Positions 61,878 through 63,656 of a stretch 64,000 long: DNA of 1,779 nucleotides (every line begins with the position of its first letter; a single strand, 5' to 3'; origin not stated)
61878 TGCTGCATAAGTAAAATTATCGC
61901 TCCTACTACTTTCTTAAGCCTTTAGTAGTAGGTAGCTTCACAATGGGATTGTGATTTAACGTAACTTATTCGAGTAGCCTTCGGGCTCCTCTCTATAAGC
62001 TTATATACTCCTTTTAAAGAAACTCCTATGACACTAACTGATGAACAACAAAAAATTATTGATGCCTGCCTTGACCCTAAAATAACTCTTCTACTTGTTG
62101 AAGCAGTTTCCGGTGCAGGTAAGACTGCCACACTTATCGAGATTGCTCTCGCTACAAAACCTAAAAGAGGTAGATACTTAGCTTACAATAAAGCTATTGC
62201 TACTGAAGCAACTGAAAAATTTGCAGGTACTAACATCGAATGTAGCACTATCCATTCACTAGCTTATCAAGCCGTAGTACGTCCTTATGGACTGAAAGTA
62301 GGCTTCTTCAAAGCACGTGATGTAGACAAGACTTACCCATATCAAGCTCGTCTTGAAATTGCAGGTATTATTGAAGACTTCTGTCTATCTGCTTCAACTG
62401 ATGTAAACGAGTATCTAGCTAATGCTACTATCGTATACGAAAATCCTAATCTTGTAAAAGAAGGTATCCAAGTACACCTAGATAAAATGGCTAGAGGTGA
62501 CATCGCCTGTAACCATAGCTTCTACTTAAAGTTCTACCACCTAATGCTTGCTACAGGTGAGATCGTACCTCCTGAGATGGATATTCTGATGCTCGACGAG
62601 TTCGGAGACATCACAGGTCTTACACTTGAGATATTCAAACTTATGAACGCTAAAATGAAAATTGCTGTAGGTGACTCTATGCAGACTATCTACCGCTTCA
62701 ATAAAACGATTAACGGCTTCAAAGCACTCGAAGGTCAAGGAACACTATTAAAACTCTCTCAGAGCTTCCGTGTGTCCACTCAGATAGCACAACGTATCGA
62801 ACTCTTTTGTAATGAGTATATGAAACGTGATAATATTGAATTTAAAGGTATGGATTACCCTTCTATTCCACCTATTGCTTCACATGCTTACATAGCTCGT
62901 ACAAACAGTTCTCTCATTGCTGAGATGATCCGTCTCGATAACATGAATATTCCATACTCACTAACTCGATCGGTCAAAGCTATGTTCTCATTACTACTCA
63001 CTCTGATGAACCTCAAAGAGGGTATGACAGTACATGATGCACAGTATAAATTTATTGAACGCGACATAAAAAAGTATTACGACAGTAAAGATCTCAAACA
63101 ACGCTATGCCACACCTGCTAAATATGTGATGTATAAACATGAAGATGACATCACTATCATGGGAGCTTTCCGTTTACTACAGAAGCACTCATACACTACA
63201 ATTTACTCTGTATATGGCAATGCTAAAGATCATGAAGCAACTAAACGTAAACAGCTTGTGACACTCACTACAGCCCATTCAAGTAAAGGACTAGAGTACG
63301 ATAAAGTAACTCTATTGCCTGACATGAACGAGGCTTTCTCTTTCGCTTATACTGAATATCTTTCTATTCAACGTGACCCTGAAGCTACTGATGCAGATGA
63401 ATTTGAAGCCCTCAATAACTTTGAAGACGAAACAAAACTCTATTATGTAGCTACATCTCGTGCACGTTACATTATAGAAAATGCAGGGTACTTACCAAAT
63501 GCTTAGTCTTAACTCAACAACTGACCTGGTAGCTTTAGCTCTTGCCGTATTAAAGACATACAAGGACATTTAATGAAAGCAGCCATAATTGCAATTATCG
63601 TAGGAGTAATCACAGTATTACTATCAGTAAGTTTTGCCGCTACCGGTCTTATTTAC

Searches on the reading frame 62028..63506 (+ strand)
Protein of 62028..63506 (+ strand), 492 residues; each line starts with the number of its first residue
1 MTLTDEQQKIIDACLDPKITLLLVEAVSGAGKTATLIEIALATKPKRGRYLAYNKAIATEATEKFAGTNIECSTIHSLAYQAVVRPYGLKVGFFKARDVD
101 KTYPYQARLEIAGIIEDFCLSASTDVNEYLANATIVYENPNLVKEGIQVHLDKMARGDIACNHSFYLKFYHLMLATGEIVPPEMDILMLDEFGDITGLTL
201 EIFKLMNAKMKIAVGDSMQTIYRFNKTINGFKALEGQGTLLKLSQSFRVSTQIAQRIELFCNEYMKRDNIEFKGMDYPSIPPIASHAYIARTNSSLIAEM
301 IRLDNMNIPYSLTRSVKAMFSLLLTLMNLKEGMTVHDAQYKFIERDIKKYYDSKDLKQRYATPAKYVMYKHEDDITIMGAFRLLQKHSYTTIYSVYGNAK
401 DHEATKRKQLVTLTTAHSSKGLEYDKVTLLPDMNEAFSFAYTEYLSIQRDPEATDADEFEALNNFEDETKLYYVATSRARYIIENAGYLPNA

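Call 8: search_protein_families(library=phrogs, proteins=[window:62028-63506:+])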
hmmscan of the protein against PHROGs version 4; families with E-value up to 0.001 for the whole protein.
window:62028-63506:+ (492 aa): 1 family
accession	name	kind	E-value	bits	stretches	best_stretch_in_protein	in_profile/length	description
phrog_1967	-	DNA, RNA and nucleotide metabolism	1.3e-75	256.5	1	1-480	151-661/776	DNA helicase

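Call 106: find_encoding_contigs(protein=window:62028-63506:+, flank=10000, max_places=1)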
Protein window:62028-63506:+ (492 aa): 14 contigs read that carry it; 1 place shown.
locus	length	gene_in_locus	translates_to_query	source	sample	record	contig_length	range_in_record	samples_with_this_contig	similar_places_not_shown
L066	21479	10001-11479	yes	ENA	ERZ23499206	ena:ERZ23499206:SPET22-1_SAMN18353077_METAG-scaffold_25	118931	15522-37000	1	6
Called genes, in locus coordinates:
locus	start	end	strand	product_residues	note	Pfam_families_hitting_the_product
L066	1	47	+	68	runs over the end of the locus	-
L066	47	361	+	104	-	-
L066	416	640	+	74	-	-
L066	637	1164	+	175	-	-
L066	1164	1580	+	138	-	-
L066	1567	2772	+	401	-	PF05970:PIF1 (weak), PF13245:AAA_19, PF13604:AAA_30, PF13538:UvrD_C_2 (weak)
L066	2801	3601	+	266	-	PF06067:DUF932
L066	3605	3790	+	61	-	-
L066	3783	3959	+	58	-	-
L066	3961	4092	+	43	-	-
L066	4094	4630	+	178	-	-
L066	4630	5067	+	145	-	-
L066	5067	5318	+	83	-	-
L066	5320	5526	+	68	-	-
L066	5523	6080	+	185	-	-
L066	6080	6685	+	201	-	-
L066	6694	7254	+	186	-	-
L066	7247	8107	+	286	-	PF12705:PDDEXK_1 (weak)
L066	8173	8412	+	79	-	-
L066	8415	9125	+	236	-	-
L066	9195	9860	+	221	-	-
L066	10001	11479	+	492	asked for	PF00580:UvrD-helicase (faint), PF13245:AAA_19, PF13604:AAA_30 (weak), PF01443:Viral_helicase1 (faint), PF13361:UvrD_C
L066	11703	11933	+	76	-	-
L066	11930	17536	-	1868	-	-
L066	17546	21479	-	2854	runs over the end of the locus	-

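Call 107: search_protein_families(library=phrogs, proteins=[L066:11930-17536:-, L066:17546-21478:-], max_evalue=0.001)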
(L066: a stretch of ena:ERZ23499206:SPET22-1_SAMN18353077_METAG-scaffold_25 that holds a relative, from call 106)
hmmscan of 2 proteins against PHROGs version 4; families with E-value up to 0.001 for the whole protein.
L066:11930-17536:- (1868 aa): 1 family
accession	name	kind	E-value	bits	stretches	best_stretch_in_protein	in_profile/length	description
phrog_2206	-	DNA, RNA and nucleotide metabolism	4.5e-62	210.7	1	856-1853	2363-3383/3406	virion RNA polymerase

L066:17546-21478:- (1310 aa): 0 families
